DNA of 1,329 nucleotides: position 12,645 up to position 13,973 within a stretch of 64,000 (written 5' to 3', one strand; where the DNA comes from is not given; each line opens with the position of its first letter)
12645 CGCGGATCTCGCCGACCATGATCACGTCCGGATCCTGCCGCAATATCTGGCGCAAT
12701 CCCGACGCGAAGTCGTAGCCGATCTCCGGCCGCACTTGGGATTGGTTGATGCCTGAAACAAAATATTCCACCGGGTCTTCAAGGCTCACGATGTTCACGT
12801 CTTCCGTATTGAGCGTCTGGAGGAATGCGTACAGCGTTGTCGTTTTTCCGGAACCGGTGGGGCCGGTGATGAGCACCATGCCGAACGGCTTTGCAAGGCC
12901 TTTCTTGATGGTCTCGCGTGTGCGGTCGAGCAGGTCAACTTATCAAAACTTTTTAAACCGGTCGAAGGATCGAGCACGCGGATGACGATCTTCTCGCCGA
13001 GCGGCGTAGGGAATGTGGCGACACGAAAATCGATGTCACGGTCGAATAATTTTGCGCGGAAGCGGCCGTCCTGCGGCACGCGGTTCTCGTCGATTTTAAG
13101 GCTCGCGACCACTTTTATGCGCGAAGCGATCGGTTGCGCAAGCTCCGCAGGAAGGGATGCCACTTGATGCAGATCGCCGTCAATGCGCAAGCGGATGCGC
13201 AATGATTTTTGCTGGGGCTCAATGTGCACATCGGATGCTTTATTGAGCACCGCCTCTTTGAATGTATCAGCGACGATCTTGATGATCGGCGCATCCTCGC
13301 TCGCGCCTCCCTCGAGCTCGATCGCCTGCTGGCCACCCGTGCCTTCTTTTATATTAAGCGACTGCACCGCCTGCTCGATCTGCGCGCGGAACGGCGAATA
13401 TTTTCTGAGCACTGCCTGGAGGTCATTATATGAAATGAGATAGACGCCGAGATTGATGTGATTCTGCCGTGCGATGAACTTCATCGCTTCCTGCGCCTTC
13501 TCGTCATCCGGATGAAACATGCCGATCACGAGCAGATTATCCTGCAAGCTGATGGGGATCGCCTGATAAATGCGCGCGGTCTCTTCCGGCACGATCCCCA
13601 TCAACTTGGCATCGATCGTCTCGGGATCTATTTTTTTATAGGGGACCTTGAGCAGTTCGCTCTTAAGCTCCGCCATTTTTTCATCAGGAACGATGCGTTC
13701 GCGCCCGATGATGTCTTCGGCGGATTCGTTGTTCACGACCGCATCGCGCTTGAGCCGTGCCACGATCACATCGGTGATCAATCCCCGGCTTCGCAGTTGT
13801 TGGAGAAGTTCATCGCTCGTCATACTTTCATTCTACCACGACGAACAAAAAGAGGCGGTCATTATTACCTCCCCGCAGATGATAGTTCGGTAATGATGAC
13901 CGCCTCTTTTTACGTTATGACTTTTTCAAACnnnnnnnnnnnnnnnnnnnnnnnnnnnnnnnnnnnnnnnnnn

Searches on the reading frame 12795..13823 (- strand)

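Call 65: search_protein_families(library=pfam, proteins=[window:12795-13823:-], max_evalue=0.001)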
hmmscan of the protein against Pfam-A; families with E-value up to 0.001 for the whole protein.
window:12795-13823:- (342 aa): 2 families
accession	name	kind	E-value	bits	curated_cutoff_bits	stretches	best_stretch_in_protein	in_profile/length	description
PF00437.27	T2SSE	-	1.7e-34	119.5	24.9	1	175-312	3-140/370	Type II/IV secretion system protein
PF05157.20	MshEN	-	2.7e-13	50.1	23.1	1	59-145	2-86/90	MshEN domain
